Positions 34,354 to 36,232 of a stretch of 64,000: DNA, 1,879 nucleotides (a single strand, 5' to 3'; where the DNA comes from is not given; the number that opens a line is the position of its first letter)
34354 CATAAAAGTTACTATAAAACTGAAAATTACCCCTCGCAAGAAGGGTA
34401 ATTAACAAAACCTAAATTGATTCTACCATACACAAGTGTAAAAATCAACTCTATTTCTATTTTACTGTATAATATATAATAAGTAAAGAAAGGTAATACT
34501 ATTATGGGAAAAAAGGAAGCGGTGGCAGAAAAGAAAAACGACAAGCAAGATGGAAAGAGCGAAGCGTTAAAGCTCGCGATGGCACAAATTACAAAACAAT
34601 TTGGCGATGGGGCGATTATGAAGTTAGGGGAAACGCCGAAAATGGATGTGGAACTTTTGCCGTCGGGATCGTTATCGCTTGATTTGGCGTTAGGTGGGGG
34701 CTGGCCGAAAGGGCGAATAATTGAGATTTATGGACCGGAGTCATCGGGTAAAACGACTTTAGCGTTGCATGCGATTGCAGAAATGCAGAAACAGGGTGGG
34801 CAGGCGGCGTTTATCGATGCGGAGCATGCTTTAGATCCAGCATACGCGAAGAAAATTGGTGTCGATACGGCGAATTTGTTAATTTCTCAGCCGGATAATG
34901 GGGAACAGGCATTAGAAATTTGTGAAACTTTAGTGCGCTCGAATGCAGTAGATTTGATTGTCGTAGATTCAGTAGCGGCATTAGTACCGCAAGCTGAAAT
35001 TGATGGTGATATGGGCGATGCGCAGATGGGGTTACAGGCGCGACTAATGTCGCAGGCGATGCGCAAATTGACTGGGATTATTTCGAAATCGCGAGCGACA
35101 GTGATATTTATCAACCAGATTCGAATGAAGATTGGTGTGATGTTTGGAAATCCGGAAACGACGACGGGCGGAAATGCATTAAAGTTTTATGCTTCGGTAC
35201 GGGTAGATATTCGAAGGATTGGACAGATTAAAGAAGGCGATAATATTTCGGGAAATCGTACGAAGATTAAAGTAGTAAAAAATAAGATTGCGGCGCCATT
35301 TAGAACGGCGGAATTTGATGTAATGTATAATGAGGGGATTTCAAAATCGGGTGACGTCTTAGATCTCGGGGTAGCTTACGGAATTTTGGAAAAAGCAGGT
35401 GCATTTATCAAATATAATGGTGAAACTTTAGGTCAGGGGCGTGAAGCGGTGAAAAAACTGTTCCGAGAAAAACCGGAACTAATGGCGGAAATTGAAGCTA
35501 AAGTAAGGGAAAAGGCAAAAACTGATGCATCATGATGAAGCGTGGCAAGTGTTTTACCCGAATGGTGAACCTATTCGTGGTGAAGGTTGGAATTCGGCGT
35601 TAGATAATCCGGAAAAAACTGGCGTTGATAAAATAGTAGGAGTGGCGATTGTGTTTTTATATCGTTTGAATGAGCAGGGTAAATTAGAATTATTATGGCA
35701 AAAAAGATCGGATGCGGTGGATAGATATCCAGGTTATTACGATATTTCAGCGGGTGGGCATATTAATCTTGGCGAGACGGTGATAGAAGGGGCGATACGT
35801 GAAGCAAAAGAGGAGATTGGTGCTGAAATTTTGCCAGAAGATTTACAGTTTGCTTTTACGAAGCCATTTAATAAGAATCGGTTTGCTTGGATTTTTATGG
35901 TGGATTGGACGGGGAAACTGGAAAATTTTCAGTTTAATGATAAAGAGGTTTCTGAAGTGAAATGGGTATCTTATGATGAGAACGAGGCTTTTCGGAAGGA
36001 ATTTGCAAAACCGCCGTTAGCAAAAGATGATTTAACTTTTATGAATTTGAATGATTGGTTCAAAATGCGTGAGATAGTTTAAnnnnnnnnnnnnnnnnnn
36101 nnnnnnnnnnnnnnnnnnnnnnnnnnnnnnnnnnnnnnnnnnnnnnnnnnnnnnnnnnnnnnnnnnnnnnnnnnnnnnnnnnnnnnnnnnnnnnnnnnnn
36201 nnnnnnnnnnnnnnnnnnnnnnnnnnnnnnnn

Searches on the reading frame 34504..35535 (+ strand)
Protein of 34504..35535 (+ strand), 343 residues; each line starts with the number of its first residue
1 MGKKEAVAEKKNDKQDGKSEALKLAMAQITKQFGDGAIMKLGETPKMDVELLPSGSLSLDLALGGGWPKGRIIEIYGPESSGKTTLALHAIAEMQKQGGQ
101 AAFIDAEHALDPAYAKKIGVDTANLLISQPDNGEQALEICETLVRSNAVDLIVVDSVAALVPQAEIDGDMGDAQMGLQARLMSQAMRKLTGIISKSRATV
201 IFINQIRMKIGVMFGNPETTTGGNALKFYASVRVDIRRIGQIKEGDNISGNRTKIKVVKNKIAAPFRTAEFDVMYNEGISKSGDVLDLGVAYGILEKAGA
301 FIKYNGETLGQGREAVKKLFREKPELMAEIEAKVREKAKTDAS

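Call 54: search_protein_families(library=pfam, proteins=[window:34504-35535:+], max_evalue=0.001)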
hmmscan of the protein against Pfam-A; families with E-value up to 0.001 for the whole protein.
window:34504-35535:+ (343 aa): 8 families
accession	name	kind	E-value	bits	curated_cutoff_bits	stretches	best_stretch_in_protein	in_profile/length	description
PF00154.27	RecA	-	2.2e-139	463.7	27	1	21-280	2-262/262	recA bacterial DNA recombination protein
PF21096.2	RecA_C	-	6.1e-21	74.7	27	1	283-338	1-56/57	RecA C-terminal domain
PF08423.17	Rad51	-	1.9e-10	40.9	22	1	52-238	8-211/244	Rad51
PF06745.19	ATPase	-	6.2e-08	32.7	26.6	1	56-127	5-79/231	KaiC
PF13479.12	AAA_24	-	5.2e-06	26.9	27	1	73-203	5-127/195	AAA domain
PF01637.24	ATPase_2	-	8.6e-06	26.2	33.2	1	71-131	21-69/225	ATPase domain predominantly from Archaea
PF13481.12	AAA_25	-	1.7e-05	25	27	0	62-104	25-78/195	AAA domain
PF02283.22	CobU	-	0.00012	22.2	27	1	75-204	3-122/168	Cobinamide kinase / cobinamide phosphate guanyltransferase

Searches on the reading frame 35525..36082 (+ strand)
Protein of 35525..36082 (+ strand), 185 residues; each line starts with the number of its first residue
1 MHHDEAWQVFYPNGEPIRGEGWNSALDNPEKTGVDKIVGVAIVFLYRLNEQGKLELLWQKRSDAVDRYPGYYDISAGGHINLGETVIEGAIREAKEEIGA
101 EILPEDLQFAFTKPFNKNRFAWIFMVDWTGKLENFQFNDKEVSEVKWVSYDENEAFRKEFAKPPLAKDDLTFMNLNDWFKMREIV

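Call 54: search_protein_families(library=pfam, proteins=[window:35525-36082:+], max_evalue=0.001)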
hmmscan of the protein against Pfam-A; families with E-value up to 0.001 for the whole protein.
window:35525-36082:+ (185 aa): 1 family
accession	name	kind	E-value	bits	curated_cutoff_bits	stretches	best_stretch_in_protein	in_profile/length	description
PF00293.34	NUDIX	-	2.4e-17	63.6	21.1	1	43-161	6-126/134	NUDIX domain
